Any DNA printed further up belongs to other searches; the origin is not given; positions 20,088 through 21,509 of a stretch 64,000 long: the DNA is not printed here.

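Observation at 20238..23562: Plant/protist-type sugar-1-P salvage pair: UDPGP-family pyrophosphorylase next to a GHMP galactokinase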

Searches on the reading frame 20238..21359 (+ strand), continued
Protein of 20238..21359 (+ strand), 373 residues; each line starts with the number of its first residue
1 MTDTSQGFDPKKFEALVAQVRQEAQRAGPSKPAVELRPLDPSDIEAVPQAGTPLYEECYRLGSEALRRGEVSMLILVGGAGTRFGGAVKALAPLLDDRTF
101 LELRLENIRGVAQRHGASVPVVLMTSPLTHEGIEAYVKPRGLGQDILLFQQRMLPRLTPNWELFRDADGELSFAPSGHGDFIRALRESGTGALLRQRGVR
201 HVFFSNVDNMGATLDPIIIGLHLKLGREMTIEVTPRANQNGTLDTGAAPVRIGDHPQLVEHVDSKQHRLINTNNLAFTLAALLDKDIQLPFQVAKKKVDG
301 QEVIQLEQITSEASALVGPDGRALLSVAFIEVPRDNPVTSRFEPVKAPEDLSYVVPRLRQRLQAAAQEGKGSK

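Call 13: find_encoding_contigs(protein=P0046, flank=8000, max_places=2)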
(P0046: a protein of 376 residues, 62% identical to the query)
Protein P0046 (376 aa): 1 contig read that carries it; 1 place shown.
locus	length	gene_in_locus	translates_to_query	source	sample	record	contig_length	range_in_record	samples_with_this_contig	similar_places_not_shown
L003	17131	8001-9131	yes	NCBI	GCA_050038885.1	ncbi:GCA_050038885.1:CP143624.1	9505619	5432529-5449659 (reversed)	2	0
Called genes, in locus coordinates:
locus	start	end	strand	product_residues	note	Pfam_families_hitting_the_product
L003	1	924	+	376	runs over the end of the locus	PF10509:GalKase_gal_bdg, PF00288:GHMP_kinases_N, PF08544:GHMP_kinases_C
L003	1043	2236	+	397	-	PF13692:Glyco_trans_1_4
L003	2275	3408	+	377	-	PF00070:Pyr_redox (faint), PF01266:DAO (weak), PF01593:Amino_oxidase (weak), PF12831:FAD_oxidored (faint), PF13450:NAD_binding_8, PF03275:GLF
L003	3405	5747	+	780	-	PF00232:Glyco_hydro_1 (weak), PF01370:Epimerase, PF04321:RmlD_sub_bind, PF16363:GDP_Man_Dehyd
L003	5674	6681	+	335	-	PF01073:3Beta_HSD, PF01370:Epimerase, PF02719:Polysacc_synt_2, PF04321:RmlD_sub_bind, PF05368:NmrA (weak), PF07993:NAD_binding_4 (faint), PF13460:NAD_binding_10, PF16363:GDP_Man_Dehyd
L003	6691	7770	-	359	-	PF00557:Peptidase_M24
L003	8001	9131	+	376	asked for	PF01704:UDPGP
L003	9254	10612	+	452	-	PF04616:Glyco_hydro_43 (weak)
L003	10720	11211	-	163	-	PF08327:AHSA1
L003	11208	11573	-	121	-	PF12840:HTH_20, PF01022:HTH_5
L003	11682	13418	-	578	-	PF00041:fn3, PF16656:Pur_ac_phosph_N (faint), PF01839:FG-GAP (faint), PF25059:FN3_DSCAM-DSCAML_C (faint), PF00041:fn3, PF13517:FG-GAP_3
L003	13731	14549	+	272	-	PF01978:TrmB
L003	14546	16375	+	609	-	PF13650:Asp_protease_2, PF13975:gag-asp_proteas, PF17820:PDZ_6 (faint), PF13180:PDZ_2 (faint)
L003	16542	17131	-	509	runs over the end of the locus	-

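Call 18: find_encoding_contigs(protein=P0055, flank=10000, max_places=2)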
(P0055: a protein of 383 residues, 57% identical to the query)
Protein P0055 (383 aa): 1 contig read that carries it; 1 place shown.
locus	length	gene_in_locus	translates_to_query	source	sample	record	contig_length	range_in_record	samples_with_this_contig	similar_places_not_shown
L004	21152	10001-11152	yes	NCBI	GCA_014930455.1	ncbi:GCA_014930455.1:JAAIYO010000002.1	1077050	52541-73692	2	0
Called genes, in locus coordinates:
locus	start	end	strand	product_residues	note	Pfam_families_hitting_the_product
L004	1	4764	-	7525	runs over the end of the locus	PF00501:AMP-binding, PF23024:AMP-dom_DIP2-like, PF00550:PP-binding, PF00668:Condensation, PF00501:AMP-binding, PF13193:AMP-binding_C, PF00109:ketoacyl-synt, PF00550:PP-binding, +23 more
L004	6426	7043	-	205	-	PF13505:OMP_b-brl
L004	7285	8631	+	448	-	PF01546:Peptidase_M20, PF07687:M20_dimer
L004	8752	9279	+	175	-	-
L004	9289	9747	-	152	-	PF02639:DUF188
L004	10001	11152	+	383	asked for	PF01704:UDPGP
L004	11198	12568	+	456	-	-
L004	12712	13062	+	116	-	-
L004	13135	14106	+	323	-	PF06874:FBPase_2 (faint), PF00149:Metallophos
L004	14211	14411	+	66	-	-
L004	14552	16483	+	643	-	PF07715:Plug, PF00593:TonB_dep_Rec_b-barrel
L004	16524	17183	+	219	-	PF14064:HmuY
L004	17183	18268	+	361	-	PF05171:HemS, PF06228:ChuX_HutX, PF05171:HemS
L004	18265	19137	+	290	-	PF01497:Peripla_BP_2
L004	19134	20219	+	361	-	PF01032:FecCD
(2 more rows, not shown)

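Call 19: find_encoding_contigs(protein=P0035, flank=10000, max_places=2)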
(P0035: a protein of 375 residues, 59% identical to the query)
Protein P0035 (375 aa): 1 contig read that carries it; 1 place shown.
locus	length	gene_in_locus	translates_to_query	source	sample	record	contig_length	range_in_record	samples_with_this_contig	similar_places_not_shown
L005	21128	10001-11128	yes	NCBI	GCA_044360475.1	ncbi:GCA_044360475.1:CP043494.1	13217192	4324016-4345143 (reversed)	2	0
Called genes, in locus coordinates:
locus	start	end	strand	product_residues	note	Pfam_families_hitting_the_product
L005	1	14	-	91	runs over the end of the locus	PF13204:Apiosidase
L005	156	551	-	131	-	PF02452:PemK_toxin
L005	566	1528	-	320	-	PF02653:BPD_transp_2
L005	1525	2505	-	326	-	PF02653:BPD_transp_2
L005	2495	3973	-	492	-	PF00005:ABC_tran, PF13304:AAA_21 (faint), PF00005:ABC_tran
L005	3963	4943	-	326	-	PF00532:Peripla_BP_1, PF13407:Peripla_BP_4, PF13377:Peripla_BP_3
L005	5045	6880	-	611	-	PF04616:Glyco_hydro_43, PF16396:DUF5005 (faint), PF17851:GH43_C2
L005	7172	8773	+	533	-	PF04616:Glyco_hydro_43, PF22847:Glyco_hydro_43_rel (faint), PF17851:GH43_C2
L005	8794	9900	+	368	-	PF10509:GalKase_gal_bdg, PF00288:GHMP_kinases_N, PF08544:GHMP_kinases_C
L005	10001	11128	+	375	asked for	PF01704:UDPGP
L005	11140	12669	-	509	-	PF00501:AMP-binding, PF13193:AMP-binding_C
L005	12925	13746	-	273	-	PF00583:Acetyltransf_1 (faint), PF08445:FR47, PF13508:Acetyltransf_7 (weak)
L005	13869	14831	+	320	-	PF00561:Abhydrolase_1, PF12146:Hydrolase_4, PF12697:Abhydrolase_6, PF00326:Peptidase_S9 (faint)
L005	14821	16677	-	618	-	PF02633:Creatininase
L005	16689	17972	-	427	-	PF00925:GTP_cyclohydro2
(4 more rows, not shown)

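Call 22: search_protein_representatives(protein=window:20238-21359:+)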
Query: 373 residues. Proteins with E-value up to 0.001 (for the whole library): 2808; up to 1e-10: 1267; up to 1e-30: 131. The best 150 are listed.
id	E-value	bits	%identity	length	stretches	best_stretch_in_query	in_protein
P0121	1.3e-93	330.3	65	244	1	122-363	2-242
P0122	7.0e-88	311.5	51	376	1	35-363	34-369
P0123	1.1e-73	264.8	60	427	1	73-289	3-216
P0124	1.6e-73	264.2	43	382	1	7-359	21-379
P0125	1.0e-68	248.4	42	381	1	13-359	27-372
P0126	6.1e-66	239.3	53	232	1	5-229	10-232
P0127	2.6e-62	227.4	43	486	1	8-367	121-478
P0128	7.5e-62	225.9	42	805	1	10-362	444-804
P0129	3.5e-61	223.6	41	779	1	7-355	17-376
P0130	5.4e-60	219.8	45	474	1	43-355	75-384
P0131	1.5e-59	218.3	42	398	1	40-363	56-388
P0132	4.7e-57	210.1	43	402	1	28-365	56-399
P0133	7.9e-56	206.0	60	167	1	200-360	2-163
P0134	2.6e-55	204.4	39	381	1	9-365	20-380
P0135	1.4e-54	202.0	41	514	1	56-362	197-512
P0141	2.2e-51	191.4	41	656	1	7-363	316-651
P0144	3.9e-50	187.3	43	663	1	7-352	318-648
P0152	7.8e-46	173.2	37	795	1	8-368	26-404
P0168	6.3e-43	163.6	39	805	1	8-359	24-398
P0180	7.3e-41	156.8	39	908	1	26-360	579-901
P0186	5.6e-40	153.9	36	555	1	8-364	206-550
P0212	6.4e-36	140.6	39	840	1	22-359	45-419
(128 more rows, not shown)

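Call 23: search_protein_families(library=pfam, proteins=[P0128, P0129, P0141, P0144, P0152, P0168, P0180, P0212, P0186, P0127], max_evalue=0.00001)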
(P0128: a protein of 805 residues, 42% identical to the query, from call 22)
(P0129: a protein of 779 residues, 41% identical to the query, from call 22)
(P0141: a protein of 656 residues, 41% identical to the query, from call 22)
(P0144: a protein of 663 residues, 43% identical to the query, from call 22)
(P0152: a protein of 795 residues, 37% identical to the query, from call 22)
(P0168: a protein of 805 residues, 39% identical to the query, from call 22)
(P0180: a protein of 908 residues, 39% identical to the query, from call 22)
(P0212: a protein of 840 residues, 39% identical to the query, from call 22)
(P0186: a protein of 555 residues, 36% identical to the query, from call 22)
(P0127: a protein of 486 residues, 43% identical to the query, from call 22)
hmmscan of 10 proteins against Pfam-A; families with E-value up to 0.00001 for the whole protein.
P0128 (805 aa): 4 families
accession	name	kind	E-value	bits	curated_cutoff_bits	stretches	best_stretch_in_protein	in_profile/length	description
PF01704.24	UDPGP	-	1.3e-43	149.7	22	1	499-794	48-342/413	UTP--glucose-1-phosphate uridylyltransferase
PF00288.32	GHMP_kinases_N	-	1.1e-20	74.1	22.3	1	143-230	2-87/87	GHMP kinases N terminal domain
PF08544.19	GHMP_kinases_C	-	9.5e-12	45.6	21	1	342-417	7-83/85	GHMP kinases C terminal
PF10509.15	GalKase_gal_bdg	-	1.1e-11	44.5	23.1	1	62-103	5-44/49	Galactokinase galactose-binding signature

P0129 (779 aa): 4 families
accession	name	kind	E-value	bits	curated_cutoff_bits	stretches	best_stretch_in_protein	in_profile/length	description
PF01704.24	UDPGP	-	8.3e-36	124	22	1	75-333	50-318/413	UTP--glucose-1-phosphate uridylyltransferase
PF10509.15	GalKase_gal_bdg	-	2.8e-15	56.1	23.1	1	386-435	1-47/49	Galactokinase galactose-binding signature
PF00288.32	GHMP_kinases_N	-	4.2e-15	56.2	22.3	1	472-558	2-83/87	GHMP kinases N terminal domain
PF08544.19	GHMP_kinases_C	-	4.7e-07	30.6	21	1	666-751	2-84/85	GHMP kinases C terminal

P0141 (656 aa): 1 family
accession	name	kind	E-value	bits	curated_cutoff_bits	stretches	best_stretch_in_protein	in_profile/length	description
PF01704.24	UDPGP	-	1.1e-42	146.6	22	1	371-639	51-341/413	UTP--glucose-1-phosphate uridylyltransferase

P0144 (663 aa): 1 family
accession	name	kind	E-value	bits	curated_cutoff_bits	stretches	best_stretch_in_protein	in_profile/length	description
PF01704.24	UDPGP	-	4.4e-33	115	22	1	381-653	57-347/413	UTP--glucose-1-phosphate uridylyltransferase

P0152 (795 aa): 4 families
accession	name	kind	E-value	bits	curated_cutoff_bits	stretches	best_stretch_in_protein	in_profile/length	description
PF01704.24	UDPGP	-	3.3e-35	122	22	1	89-317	54-281/413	UTP--glucose-1-phosphate uridylyltransferase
PF10509.15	GalKase_gal_bdg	-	4e-19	68.4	23.1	1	413-464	2-49/49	Galactokinase galactose-binding signature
PF00288.32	GHMP_kinases_N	-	1.9e-15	57.3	22.3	1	499-584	2-86/87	GHMP kinases N terminal domain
PF08544.19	GHMP_kinases_C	-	3.9e-09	37.2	21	1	690-771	3-83/85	GHMP kinases C terminal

P0168 (805 aa): 4 families
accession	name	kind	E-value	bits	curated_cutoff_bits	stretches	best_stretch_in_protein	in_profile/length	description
PF01704.24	UDPGP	-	7.2e-32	111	22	1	84-301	52-257/413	UTP--glucose-1-phosphate uridylyltransferase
PF10509.15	GalKase_gal_bdg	-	2e-16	59.7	23.1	1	435-471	12-48/49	Galactokinase galactose-binding signature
PF00288.32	GHMP_kinases_N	-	1.5e-11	44.8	22.3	1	519-593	12-85/87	GHMP kinases N terminal domain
PF08544.19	GHMP_kinases_C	-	2.6e-09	37.8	21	1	699-781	2-83/85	GHMP kinases C terminal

P0180 (908 aa): 6 families
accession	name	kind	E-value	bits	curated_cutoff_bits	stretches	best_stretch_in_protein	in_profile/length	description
PF22505.1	RNase_J_b_CASP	-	2.5e-49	166.7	27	1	222-347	1-126/126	Ribonuclease J, beta-CASP domain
PF01704.24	UDPGP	-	8.7e-45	153.6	22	1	568-891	4-340/413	UTP--glucose-1-phosphate uridylyltransferase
PF17770.6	RNase_J_C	-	5e-16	60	23.8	1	454-557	2-101/102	Ribonuclease J C-terminal domain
PF07521.17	RMMBL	-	1.2e-12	48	21.6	1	359-406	9-57/63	Zn-dependent metallo-hydrolase RNA specificity domain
PF00753.33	Lactamase_B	-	1.4e-08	35.3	22.7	1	18-163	6-150/196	Metallo-beta-lactamase superfamily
PF12706.13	Lactamase_B_2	-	3.1e-07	30.6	27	1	61-166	29-146/200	Beta-lactamase superfamily domain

P0212 (840 aa): 4 families
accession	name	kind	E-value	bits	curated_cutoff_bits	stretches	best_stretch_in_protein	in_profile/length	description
PF01704.24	UDPGP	-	8.5e-27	94.3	22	1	97-371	52-317/413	UTP--glucose-1-phosphate uridylyltransferase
PF10509.15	GalKase_gal_bdg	-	1.9e-19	69.4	23.1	1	464-502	11-49/49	Galactokinase galactose-binding signature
PF00288.32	GHMP_kinases_N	-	1.3e-15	57.8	22.3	1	538-623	2-86/87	GHMP kinases N terminal domain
PF08544.19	GHMP_kinases_C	-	4.1e-11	43.6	21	1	736-810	8-83/85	GHMP kinases C terminal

P0186 (555 aa): 1 family
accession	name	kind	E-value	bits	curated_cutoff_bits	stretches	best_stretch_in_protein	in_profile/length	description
PF01704.24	UDPGP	-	4.4e-36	124.9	22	1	267-537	52-341/413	UTP--glucose-1-phosphate uridylyltransferase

P0127 (486 aa): 1 family
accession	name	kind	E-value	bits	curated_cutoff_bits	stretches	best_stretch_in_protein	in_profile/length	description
PF01704.24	UDPGP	-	2.1e-45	155.6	22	1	136-462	13-341/413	UTP--glucose-1-phosphate uridylyltransferase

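Call 30: find_related_loci(query=A1, collection=genome_contigs, flank=10000)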
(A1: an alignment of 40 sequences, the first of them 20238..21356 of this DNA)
Query A1 (373 aa) in genome_contigs; peptide patterns used: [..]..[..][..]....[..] (x = any residue, [..] = any of these).
600 stretches matched a pattern (row limit reached: there are more); 545 encode a relative of the query (tblastn E <= 1e-3); the best 80 are kept; 80 distinct loci.
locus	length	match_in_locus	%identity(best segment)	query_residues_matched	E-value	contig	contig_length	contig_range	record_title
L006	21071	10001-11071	59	7-364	8e-133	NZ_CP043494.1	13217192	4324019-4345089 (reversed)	Archangium minus strain Cbm 6 chromosome, complete genome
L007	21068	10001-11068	59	7-364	3e-130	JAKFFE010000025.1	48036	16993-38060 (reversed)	MAG: Myxococcaceae bacterium isolate LC092 contig-124_387, whole genome shotgun sequence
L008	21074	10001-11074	57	6-364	1e-129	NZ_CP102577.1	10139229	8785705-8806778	Corallococcus exercitus strain SDU142 chromosome, complete genome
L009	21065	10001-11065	57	7-362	5e-129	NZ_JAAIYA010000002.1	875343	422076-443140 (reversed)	Pyxidicoccus caerfyrddinensis strain CA032A NODE_2_length_875343_cov_21.4147, whole genome shotgun sequence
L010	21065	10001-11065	55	7-362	7e-128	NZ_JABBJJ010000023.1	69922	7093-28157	Pyxidicoccus fallax strain DSM 14698 NODE_23_length_69922_cov_43.766, whole genome shotgun sequence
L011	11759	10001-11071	59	7-364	2e-126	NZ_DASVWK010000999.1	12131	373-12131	MAG: Archangium sp. isolate SMAG_U3368 k141_337807, whole genome shotgun sequence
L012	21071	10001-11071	57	7-364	4e-122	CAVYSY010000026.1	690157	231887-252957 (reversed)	MAG: uncultured delta proteobacterium isolate MFD05674.bin.2.184 genome assembly, contig: contig_42483, whole genome sho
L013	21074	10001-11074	56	7-365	2e-120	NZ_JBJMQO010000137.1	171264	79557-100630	MAG: Archangium sp. isolate H3_16_all_fractions_metab_conc_11_70_0 k255_8148234, whole genome shotgun sequence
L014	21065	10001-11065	58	7-362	7e-120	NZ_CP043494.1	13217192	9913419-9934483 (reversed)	Archangium minus strain Cbm 6 chromosome, complete genome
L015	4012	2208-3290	54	5-364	7e-122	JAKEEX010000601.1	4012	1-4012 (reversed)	MAG: Myxococcaceae bacterium isolate PMV_1_maxbin.012 PMV_1_maxbin.012.k101_1159214, whole genome shotgun sequence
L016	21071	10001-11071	56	7-364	7e-119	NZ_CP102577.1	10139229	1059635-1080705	Corallococcus exercitus strain SDU142 chromosome, complete genome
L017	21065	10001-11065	56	7-362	2e-116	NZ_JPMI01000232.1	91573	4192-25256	Archangium violaceum Cb vi76 contig00248, whole genome shotgun sequence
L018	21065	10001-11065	57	7-362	8e-116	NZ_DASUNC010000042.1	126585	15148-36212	MAG: Archangium sp. isolate SMAG_U1589 k141_1604744, whole genome shotgun sequence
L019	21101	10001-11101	55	7-373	1e-115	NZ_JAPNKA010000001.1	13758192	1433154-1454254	Archangium lansingense strain MIWBW ctg.000000F, whole genome shotgun sequence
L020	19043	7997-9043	57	6-358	6e-115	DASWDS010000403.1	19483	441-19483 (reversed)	MAG TPA_asm: Anaeromyxobacteraceae bacterium isolate SMAG_U2742 k141_552984, whole genome shotgun sequence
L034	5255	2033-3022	53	30-359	1e-103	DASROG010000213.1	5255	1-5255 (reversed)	MAG TPA_asm: Myxococcaceae bacterium isolate SMAG_U10262 k141_2554228, whole genome shotgun sequence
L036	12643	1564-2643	51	1-362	7e-103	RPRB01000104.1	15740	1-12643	MAG: Myxococcaceae bacterium isolate metabat2.71 metabat2.71_Contig_544158, whole genome shotgun sequence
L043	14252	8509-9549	47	13-361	2e-93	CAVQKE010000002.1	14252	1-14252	MAG: uncultured delta proteobacterium isolate MFD02579.bin.1.26 genome assembly, contig: contig_24662, whole genome shot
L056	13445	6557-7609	39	7-364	7e-66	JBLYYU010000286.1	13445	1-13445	MAG: Polyangiales bacterium isolate EBRS3.bin2 k97_351969, whole genome shotgun sequence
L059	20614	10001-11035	39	8-362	9e-65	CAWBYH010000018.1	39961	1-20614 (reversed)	MAG: uncultured Thermoleophilia bacterium isolate MFD05442.bin.2.81 genome assembly, contig: contig_9036, whole genome s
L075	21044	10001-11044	41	7-364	2e-63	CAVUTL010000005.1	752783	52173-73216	MAG: uncultured Gaiellaceae bacterium isolate MFD00962.bin.2.191 genome assembly, contig: contig_55506, whole genome sho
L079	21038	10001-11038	38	7-360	6e-63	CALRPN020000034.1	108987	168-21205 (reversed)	MAG: Archangium gephyra isolate JJ-KV9-13-1-m1-bin299 genome assembly, contig: JJ-KV9-13-C41, whole genome shotgun seque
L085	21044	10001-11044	40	7-364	2e-62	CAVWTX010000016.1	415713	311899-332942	MAG: uncultured Thermoleophilia bacterium isolate MFD00962.bin.2.40 genome assembly, contig: contig_4624, whole genome s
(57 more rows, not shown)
